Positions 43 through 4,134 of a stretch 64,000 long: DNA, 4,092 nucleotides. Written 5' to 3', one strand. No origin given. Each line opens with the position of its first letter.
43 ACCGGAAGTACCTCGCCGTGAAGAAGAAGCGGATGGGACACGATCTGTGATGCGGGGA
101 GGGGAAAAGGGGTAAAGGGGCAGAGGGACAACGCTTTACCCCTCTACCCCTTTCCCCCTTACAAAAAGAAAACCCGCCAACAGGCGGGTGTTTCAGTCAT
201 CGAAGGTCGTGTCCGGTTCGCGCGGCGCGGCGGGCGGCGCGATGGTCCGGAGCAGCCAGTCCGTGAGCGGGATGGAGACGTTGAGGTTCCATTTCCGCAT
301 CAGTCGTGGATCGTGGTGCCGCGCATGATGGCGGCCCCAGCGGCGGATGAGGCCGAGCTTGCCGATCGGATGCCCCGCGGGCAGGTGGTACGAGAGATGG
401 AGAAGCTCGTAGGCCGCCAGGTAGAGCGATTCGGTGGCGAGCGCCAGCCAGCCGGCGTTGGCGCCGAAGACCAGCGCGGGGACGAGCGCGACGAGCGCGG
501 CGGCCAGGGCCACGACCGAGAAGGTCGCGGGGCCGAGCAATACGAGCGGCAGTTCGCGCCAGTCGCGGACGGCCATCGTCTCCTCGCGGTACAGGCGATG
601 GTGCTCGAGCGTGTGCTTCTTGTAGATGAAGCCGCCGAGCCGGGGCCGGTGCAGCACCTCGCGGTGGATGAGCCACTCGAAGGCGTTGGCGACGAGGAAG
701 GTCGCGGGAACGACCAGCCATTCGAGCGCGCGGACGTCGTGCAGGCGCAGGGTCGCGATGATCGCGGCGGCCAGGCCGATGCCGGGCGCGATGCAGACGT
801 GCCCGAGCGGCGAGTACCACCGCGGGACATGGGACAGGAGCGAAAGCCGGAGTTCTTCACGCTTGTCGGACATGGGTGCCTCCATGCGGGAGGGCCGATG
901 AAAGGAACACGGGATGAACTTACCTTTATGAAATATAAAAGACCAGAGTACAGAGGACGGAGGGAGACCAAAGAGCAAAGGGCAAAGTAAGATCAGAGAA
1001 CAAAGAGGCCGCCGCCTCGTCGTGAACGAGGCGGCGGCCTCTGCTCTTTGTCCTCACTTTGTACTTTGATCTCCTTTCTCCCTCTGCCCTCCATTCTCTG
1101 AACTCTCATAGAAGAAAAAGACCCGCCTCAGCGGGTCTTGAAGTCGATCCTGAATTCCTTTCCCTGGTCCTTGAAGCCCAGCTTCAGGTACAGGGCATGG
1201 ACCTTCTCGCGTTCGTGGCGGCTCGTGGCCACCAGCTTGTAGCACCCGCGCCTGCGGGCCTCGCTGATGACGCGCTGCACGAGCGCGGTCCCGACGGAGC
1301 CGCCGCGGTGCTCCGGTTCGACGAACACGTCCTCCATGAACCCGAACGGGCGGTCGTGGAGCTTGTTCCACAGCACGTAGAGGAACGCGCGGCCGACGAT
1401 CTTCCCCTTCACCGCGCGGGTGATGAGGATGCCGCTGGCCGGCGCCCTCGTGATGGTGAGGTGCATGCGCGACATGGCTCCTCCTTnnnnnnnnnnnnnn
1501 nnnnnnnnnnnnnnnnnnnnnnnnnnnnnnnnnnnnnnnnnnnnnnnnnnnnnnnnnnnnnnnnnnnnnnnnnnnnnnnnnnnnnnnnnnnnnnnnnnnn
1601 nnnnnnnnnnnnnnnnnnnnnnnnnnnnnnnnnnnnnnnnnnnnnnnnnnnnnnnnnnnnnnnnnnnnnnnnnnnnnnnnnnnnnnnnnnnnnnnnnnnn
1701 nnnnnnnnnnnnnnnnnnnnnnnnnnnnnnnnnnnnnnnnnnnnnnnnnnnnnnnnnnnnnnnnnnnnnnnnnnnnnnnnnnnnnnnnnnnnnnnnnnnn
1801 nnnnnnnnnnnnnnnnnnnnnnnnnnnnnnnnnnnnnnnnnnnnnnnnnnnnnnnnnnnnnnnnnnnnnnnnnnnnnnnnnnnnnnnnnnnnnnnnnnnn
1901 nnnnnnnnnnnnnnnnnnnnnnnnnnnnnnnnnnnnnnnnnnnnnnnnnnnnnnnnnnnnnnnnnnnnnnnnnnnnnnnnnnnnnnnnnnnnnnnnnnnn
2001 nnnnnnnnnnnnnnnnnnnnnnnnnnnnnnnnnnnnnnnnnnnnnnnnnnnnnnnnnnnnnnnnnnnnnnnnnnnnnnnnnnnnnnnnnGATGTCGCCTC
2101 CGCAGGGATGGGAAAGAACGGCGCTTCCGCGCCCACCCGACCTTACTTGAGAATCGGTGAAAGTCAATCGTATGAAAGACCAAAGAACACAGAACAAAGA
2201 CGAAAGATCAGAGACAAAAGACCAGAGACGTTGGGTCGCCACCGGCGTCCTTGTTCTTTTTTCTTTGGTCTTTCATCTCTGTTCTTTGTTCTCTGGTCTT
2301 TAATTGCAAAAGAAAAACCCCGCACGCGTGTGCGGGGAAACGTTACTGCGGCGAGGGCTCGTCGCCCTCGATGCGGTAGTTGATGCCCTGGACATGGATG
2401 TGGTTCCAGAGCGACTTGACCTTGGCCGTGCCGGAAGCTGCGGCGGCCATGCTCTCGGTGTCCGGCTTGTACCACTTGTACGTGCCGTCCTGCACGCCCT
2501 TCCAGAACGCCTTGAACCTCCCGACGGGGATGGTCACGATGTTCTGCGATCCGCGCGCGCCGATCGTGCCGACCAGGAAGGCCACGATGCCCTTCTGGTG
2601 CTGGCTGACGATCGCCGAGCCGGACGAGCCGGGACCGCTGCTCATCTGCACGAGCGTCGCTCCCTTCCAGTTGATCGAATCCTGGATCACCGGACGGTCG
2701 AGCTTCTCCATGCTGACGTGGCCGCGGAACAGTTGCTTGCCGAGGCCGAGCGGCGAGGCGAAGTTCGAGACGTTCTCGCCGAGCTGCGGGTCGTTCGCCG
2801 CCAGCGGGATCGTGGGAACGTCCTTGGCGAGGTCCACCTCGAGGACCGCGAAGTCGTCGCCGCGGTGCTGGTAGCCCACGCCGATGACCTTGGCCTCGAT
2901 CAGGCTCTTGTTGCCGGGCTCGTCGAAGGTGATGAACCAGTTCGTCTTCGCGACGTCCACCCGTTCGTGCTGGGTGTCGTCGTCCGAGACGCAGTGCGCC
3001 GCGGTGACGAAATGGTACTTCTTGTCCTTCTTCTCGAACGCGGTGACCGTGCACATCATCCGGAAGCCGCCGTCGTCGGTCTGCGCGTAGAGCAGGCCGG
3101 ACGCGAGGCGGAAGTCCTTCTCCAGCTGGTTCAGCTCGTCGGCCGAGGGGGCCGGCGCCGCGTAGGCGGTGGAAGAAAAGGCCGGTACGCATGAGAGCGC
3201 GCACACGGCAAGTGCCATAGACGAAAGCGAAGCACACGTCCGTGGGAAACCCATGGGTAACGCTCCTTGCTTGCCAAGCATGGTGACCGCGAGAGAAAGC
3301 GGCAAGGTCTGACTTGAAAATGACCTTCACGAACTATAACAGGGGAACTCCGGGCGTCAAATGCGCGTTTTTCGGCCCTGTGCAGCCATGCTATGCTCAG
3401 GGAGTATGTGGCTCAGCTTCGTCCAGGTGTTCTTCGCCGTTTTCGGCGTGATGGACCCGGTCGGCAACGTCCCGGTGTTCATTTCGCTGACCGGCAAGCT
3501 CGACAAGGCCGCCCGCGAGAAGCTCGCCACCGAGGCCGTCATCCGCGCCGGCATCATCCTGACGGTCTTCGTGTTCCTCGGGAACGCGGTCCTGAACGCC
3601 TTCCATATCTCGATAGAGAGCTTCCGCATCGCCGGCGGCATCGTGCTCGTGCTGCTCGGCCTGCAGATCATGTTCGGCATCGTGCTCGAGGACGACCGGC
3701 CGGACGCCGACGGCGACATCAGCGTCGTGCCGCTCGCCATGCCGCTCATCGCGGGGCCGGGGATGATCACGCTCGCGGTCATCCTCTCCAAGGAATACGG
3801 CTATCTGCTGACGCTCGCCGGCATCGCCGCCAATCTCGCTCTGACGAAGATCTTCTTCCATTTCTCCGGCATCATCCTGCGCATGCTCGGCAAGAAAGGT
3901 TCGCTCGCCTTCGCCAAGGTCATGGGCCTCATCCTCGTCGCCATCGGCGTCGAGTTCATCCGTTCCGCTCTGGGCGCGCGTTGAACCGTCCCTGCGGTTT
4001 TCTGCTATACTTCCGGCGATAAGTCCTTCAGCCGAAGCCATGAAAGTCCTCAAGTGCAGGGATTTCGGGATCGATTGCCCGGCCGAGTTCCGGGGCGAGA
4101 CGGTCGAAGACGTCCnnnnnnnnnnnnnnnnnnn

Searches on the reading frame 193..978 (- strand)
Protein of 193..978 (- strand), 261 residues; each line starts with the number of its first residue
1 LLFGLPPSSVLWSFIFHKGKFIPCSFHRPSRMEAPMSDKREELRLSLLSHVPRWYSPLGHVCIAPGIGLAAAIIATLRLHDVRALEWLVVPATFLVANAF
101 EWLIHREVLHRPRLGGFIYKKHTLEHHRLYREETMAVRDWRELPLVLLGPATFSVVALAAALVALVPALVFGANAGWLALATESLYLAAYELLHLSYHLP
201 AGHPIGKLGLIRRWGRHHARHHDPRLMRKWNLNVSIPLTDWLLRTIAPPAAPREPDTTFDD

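Call 55: search_protein_families(library=pfam, proteins=[window:193-978:-])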
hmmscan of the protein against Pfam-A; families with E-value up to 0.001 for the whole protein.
window:193-978:- (261 aa): 1 family
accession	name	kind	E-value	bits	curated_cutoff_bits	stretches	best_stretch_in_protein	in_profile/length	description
PF04116.19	FA_hydroxylase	-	1.1e-08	36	31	1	92-245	3-132/132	Fatty acid hydroxylase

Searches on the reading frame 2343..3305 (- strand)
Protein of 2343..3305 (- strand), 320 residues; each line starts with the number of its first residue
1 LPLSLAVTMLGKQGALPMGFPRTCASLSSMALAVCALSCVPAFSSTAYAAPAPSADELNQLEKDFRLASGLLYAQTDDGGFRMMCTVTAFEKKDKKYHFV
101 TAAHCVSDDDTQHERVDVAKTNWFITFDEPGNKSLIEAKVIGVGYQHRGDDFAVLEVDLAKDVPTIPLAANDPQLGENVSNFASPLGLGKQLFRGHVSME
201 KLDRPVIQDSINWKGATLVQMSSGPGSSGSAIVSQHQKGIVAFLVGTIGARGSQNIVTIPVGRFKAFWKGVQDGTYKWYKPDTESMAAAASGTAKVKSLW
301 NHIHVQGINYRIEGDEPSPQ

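Call 55: search_protein_families(library=pfam, proteins=[window:2343-3305:-])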
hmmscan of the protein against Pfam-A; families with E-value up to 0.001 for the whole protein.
window:2343-3305:- (320 aa): 2 families
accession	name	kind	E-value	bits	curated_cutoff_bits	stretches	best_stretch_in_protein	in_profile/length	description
PF13365.12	Trypsin_2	-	1.9e-11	45.4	27.6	1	97-236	10-138/144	Trypsin-like peptidase domain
PF00089.32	Trypsin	-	1.8e-05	25.1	20.6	1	98-248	36-195/220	Trypsin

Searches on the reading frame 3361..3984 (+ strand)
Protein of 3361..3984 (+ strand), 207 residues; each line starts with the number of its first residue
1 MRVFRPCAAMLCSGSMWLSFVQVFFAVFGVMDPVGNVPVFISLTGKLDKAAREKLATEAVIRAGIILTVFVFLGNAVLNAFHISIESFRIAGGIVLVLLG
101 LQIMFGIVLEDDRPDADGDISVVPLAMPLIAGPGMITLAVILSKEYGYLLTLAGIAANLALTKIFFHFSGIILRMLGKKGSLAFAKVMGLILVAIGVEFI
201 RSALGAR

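Call 55: search_protein_families(library=pfam, proteins=[window:3361-3984:+])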
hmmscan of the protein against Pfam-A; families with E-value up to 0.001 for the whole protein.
window:3361-3984:+ (207 aa): 1 family
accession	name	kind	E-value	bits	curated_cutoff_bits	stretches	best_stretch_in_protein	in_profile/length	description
PF01914.23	MarC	-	5.3e-48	163.6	23.9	1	19-204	3-199/203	MarC family integral membrane protein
